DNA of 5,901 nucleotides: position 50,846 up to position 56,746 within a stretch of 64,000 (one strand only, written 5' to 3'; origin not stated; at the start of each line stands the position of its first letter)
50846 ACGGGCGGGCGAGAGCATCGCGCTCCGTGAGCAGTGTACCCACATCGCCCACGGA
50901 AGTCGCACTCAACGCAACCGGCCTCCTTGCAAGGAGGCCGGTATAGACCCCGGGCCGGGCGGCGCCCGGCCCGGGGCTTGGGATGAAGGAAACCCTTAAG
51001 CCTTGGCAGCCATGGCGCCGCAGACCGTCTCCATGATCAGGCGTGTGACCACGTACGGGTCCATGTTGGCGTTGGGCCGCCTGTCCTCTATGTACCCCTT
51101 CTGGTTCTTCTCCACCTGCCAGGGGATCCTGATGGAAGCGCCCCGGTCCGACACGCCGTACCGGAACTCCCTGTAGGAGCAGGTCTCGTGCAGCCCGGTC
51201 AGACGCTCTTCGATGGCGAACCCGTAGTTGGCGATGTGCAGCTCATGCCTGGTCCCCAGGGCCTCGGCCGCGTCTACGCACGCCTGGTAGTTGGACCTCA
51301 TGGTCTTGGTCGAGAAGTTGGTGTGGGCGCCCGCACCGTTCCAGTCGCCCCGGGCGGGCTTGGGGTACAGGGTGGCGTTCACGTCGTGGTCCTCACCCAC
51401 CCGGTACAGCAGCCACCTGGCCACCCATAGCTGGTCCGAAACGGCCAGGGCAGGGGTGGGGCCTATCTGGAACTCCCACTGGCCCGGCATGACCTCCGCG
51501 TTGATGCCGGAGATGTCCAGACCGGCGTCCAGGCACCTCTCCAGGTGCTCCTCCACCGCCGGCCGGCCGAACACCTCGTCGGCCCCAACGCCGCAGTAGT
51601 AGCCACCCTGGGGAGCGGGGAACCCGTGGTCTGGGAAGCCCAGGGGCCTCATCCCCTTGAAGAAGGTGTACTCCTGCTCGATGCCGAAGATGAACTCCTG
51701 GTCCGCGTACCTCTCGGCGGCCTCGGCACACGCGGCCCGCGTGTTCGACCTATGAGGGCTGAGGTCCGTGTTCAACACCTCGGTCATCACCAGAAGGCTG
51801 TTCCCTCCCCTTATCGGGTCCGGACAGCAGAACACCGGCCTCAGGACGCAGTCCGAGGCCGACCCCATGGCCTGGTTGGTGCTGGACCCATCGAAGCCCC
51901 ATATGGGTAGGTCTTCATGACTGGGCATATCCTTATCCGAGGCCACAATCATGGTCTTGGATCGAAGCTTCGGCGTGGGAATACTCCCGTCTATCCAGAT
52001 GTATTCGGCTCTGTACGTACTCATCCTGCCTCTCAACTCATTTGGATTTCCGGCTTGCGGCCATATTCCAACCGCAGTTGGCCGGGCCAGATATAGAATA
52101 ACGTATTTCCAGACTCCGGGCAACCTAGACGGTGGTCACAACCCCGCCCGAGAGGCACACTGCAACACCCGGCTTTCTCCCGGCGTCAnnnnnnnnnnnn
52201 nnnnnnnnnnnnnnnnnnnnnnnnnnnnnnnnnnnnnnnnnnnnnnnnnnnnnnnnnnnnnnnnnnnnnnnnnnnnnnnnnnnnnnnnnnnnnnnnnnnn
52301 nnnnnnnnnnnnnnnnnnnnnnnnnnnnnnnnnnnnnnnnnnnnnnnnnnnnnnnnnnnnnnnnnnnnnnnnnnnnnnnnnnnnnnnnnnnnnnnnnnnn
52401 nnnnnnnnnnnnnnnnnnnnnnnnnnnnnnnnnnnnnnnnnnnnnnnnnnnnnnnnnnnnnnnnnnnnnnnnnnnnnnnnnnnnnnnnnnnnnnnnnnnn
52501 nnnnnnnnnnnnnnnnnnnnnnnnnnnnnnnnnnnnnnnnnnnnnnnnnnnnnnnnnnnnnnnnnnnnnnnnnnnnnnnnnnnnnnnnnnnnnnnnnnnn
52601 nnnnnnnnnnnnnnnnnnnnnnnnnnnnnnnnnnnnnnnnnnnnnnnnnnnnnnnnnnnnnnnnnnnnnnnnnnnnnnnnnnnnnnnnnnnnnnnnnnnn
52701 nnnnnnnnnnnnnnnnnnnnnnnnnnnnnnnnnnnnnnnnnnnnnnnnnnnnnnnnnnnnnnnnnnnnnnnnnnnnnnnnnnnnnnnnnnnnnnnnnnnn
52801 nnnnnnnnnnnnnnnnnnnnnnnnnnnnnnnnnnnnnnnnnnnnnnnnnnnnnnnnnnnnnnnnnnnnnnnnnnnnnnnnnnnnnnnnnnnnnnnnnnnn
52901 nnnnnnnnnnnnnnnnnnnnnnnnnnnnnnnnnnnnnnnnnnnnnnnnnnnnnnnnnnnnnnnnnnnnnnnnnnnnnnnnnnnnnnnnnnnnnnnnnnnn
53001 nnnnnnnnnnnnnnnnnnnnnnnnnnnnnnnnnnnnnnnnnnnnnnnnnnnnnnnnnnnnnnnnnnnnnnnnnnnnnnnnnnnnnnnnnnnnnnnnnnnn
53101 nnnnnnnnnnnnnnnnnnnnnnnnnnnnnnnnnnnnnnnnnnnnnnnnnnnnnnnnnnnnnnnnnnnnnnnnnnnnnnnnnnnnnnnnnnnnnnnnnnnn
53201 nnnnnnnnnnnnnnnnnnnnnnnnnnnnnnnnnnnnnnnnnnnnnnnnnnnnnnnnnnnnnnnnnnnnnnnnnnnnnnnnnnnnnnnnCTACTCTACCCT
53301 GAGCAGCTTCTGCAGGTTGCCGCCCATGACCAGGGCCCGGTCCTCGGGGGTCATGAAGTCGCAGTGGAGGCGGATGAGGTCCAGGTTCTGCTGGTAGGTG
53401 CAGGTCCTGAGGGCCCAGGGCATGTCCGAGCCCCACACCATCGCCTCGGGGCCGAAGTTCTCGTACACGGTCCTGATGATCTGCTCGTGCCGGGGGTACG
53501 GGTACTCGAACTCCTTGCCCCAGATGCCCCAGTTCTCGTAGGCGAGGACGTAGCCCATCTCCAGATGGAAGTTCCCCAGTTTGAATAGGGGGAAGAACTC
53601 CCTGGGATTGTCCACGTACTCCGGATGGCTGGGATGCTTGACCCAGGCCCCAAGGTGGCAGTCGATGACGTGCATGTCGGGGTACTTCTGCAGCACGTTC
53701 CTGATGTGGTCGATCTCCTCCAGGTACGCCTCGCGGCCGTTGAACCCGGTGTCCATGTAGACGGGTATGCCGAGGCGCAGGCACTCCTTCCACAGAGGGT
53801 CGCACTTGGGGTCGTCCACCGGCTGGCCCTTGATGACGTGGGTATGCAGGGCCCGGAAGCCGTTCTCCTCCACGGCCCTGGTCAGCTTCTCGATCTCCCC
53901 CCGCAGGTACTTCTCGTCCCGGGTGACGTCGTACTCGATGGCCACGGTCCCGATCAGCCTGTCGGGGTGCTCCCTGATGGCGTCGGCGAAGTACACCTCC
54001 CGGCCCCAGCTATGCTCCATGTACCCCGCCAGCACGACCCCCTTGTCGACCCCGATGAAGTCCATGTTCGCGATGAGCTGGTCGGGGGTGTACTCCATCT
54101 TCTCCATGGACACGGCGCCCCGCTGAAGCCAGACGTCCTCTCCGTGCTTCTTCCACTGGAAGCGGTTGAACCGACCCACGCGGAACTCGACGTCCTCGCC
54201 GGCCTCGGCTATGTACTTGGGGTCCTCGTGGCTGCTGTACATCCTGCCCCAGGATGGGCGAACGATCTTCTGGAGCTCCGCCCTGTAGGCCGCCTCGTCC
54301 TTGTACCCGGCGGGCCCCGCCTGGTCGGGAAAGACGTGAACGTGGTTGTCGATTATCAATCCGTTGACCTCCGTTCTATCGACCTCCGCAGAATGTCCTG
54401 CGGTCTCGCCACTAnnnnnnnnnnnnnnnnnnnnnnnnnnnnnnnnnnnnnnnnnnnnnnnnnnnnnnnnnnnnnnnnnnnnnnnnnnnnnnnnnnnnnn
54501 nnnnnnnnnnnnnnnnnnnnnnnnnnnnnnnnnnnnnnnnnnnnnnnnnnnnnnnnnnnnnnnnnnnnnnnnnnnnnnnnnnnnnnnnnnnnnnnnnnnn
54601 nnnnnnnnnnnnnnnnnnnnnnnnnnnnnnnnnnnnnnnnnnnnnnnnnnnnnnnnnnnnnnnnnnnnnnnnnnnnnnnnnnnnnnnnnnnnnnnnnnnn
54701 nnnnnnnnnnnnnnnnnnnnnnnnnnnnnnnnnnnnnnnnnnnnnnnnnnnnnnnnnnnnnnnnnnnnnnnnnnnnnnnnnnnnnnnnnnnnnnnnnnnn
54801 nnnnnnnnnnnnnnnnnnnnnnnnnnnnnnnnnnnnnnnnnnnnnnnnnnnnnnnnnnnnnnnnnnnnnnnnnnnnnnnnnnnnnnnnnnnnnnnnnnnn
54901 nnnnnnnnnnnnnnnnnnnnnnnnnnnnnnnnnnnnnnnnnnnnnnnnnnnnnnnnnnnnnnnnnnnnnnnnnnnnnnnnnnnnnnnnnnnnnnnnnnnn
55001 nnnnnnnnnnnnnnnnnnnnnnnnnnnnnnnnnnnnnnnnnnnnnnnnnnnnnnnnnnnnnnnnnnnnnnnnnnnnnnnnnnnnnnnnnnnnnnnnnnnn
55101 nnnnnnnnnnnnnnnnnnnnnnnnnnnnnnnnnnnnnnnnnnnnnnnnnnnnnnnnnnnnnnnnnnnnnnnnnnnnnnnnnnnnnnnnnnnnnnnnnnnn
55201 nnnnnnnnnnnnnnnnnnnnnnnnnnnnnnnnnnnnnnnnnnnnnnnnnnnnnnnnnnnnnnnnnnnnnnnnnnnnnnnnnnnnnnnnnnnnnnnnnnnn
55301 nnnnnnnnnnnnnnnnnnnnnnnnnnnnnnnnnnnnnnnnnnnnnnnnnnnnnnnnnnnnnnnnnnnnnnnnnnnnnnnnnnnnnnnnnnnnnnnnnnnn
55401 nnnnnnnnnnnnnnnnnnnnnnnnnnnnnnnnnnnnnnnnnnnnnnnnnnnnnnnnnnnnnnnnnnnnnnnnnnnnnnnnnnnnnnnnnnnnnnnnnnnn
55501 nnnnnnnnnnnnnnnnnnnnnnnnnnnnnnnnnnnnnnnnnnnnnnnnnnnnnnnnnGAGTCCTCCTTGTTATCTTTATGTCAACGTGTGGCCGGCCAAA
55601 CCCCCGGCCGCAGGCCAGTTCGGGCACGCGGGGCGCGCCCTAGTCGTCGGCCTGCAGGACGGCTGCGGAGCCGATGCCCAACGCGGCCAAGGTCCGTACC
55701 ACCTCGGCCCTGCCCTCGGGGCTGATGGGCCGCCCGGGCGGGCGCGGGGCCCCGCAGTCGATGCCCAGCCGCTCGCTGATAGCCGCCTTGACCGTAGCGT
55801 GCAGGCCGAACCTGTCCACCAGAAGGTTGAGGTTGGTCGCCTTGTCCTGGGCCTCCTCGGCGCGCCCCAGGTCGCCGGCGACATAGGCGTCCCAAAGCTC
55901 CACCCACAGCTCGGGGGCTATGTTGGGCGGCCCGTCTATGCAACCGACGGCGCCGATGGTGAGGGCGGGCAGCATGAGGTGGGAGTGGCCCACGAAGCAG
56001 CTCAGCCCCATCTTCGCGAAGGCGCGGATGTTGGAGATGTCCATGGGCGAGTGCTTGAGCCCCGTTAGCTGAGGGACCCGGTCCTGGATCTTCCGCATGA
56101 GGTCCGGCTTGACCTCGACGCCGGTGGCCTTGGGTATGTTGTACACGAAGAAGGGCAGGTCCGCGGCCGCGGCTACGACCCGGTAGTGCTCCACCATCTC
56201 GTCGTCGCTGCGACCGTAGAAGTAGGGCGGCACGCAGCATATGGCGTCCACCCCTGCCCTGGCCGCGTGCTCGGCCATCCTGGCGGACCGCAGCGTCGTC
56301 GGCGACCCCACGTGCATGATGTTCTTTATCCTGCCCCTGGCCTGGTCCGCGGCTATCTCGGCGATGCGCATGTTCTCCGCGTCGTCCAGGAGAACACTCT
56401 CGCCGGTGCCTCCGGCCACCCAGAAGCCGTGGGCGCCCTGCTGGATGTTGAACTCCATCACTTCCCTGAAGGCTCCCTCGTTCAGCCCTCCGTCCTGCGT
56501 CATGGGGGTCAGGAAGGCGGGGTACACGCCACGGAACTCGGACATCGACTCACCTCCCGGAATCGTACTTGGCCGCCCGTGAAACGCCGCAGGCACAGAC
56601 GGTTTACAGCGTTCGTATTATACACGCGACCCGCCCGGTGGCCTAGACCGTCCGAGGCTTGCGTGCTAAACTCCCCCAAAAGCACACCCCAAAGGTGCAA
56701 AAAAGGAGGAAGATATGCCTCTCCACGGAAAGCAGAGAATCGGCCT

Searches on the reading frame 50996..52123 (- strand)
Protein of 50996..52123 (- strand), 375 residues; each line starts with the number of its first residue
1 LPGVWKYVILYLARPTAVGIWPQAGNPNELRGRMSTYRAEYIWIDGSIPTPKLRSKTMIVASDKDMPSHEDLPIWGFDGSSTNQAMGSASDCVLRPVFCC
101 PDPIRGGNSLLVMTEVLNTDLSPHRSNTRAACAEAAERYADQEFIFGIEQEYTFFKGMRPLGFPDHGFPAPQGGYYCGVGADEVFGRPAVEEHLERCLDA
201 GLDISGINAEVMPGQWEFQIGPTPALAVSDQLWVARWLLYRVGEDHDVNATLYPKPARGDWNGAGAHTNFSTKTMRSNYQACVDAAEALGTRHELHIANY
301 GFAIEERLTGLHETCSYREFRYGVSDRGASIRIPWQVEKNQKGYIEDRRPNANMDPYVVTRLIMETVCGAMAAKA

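Call 54: search_protein_families(library=pfam, proteins=[window:50996-52123:-], max_evalue=0.00001)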
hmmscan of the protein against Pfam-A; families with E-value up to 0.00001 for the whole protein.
window:50996-52123:- (375 aa): 2 families
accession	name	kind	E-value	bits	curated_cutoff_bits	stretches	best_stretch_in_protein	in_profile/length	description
PF00120.29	Gln-synt_C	-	3.9e-17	62.8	24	1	126-279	6-163/344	Glutamine synthetase, catalytic domain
PF03951.24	Gln-synt_N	-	1.4e-09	37.9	33.4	1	40-118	6-81/82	Glutamine synthetase, beta-Grasp domain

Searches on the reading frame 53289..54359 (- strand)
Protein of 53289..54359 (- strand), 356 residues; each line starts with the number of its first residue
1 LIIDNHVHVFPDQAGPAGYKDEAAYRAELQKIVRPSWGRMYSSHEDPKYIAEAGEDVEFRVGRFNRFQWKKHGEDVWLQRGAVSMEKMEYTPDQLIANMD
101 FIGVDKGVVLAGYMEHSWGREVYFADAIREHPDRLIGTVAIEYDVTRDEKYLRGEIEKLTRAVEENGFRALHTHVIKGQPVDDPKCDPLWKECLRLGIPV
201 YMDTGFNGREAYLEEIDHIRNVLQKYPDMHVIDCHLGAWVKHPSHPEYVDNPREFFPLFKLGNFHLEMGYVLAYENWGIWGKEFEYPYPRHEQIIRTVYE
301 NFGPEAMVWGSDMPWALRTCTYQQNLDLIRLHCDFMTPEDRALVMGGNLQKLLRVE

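Call 54: search_protein_families(library=pfam, proteins=[window:53289-54359:-], max_evalue=0.00001)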
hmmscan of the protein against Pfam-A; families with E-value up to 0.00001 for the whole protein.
window:53289-54359:- (356 aa): 1 family
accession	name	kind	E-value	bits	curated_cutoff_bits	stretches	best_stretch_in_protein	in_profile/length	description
PF04909.20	Amidohydro_2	-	4.8e-20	72.9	26.4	1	116-354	61-288/289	Amidohydrolase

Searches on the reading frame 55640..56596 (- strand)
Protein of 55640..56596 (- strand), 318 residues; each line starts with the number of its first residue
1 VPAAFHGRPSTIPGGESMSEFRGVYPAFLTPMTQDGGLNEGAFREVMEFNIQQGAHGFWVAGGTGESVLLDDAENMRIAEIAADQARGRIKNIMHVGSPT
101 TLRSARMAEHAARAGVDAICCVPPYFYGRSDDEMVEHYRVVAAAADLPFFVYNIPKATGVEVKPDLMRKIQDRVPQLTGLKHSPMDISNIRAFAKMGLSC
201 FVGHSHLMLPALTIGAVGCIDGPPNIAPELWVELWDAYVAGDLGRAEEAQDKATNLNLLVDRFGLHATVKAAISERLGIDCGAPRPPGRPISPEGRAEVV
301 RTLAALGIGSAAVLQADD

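Call 54: search_protein_families(library=pfam, proteins=[window:55640-56596:-], max_evalue=0.00001)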
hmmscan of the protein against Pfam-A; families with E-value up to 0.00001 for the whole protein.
window:55640-56596:- (318 aa): 1 family
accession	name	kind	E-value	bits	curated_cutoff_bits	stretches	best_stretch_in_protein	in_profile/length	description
PF00701.28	DHDPS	-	7.1e-61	205.9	22.1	1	21-305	2-288/289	Dihydrodipicolinate synthetase family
